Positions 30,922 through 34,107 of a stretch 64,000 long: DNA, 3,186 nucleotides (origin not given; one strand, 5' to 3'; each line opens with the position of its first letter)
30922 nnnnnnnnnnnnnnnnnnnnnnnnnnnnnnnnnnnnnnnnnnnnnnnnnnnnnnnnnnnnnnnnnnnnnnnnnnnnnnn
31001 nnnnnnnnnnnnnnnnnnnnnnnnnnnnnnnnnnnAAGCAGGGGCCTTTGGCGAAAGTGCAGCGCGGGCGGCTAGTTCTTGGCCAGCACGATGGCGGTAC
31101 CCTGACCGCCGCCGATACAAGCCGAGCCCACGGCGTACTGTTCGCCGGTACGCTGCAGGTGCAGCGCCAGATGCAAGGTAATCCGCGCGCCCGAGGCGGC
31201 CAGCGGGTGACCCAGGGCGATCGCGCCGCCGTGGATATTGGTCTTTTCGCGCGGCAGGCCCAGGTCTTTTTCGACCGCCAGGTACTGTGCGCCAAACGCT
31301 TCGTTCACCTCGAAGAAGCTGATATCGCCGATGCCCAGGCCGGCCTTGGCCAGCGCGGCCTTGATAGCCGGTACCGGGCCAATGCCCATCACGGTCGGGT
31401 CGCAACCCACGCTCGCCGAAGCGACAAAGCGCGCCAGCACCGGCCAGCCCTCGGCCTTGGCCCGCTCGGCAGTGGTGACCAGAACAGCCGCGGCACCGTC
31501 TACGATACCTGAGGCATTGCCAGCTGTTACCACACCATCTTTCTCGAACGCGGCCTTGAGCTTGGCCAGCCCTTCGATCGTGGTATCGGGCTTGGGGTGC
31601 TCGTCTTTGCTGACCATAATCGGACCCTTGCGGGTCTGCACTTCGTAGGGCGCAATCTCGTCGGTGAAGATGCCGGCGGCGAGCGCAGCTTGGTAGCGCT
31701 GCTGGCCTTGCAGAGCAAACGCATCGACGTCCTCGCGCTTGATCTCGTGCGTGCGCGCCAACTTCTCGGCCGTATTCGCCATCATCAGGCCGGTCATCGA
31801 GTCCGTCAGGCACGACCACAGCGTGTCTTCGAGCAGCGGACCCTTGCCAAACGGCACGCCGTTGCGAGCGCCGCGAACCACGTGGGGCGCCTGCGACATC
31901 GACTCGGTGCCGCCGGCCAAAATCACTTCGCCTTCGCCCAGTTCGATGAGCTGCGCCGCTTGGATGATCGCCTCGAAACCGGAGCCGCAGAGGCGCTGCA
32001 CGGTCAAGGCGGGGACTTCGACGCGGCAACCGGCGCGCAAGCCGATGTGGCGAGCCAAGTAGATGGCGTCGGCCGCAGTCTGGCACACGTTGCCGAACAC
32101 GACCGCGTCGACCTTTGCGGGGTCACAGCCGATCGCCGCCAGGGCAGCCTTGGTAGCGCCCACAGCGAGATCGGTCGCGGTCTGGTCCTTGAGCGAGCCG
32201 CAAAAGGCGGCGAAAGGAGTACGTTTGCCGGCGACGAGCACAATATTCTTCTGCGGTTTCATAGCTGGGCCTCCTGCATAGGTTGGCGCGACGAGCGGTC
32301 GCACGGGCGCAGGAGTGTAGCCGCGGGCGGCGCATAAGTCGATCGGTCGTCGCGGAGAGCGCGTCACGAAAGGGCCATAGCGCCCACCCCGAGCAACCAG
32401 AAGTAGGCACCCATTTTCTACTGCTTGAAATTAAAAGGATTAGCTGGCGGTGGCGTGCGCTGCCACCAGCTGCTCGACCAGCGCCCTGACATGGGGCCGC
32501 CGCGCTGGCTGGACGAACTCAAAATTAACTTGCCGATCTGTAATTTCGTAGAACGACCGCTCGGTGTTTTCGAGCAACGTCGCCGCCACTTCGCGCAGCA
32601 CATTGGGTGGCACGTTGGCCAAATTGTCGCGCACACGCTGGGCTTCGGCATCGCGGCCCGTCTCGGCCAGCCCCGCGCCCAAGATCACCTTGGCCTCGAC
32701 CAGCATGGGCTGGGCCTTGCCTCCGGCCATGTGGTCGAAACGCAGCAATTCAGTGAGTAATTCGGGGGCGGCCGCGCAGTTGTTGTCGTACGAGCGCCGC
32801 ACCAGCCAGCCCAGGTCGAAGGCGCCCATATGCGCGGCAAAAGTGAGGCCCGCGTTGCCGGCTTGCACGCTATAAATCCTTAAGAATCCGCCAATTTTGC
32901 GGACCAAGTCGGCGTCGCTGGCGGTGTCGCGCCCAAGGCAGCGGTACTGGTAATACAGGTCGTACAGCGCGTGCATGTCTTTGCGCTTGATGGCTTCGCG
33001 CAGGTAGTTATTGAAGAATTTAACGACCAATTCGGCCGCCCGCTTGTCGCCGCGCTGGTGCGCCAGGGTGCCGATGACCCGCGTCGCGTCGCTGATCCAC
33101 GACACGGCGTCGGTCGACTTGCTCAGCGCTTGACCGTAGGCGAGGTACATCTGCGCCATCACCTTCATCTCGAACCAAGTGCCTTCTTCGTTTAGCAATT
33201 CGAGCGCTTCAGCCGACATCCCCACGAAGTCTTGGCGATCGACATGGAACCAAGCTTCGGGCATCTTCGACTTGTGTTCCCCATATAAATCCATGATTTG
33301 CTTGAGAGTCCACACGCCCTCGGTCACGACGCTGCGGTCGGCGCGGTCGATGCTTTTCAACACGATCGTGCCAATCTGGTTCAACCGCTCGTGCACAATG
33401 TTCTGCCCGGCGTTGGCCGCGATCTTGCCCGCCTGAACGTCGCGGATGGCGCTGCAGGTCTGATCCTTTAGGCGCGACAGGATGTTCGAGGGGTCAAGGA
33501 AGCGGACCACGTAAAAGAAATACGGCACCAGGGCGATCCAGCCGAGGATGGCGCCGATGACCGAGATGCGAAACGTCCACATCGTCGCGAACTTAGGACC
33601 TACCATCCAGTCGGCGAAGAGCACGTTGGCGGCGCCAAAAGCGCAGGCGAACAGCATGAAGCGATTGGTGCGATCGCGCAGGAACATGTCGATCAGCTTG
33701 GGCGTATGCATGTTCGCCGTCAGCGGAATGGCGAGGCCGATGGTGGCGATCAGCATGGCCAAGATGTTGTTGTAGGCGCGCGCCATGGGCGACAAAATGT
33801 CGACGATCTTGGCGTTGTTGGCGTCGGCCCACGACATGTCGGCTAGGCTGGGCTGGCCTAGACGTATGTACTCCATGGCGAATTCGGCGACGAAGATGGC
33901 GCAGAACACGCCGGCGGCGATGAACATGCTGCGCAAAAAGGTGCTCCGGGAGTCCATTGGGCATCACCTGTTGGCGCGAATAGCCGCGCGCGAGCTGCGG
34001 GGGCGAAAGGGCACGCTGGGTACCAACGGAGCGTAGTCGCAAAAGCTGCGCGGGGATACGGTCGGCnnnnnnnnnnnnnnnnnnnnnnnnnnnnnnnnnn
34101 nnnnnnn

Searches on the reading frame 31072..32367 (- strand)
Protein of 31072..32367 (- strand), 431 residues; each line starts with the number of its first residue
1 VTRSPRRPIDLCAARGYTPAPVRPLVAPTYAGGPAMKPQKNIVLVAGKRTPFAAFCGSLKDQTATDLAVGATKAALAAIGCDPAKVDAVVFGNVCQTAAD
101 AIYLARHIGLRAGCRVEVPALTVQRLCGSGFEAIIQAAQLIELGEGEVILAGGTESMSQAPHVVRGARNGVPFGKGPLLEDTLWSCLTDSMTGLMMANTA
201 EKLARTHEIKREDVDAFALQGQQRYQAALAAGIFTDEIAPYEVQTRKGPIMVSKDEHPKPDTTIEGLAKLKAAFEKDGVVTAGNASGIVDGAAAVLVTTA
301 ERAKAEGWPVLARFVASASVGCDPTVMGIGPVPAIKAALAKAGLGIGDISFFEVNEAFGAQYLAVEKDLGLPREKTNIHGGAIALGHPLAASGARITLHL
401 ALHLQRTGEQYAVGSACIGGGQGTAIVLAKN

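Call 67: search_protein_families(library=pfam, proteins=[window:31072-32367:-], max_evalue=0.00001)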
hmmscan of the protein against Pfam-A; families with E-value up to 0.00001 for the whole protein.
window:31072-32367:- (431 aa): 2 families
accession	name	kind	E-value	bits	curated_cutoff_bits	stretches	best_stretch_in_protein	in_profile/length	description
PF00108.29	Thiolase_N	-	3.6e-79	266.2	26.4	1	42-300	1-259/260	Thiolase, N-terminal domain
PF02803.24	Thiolase_C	-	4.2e-45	152.8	27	1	310-429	3-122/123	Thiolase, C-terminal domain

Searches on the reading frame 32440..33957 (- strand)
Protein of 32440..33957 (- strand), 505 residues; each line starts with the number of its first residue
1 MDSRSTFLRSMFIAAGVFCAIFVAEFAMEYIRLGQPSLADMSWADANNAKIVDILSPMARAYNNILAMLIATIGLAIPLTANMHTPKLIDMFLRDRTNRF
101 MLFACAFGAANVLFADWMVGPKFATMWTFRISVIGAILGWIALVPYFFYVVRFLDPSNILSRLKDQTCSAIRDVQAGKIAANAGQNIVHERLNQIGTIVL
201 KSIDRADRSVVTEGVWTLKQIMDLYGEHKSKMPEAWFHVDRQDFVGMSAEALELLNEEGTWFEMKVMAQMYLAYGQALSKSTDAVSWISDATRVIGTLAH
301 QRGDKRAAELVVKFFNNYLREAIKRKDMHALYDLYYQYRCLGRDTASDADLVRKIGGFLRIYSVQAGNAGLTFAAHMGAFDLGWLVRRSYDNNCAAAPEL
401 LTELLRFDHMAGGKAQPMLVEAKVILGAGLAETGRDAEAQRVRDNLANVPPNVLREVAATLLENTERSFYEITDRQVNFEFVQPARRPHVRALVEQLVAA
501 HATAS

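Call 68: search_protein_families(library=pfam, proteins=[window:32440-33957:-], max_evalue=0.00001)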
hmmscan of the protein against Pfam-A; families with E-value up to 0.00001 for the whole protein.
window:32440-33957:- (505 aa): 1 family
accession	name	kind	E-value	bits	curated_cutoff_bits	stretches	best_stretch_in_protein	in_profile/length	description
PF10011.15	DUF2254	-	4.8e-08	32.6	28.8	1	7-178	6-168/368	Predicted membrane protein (DUF2254)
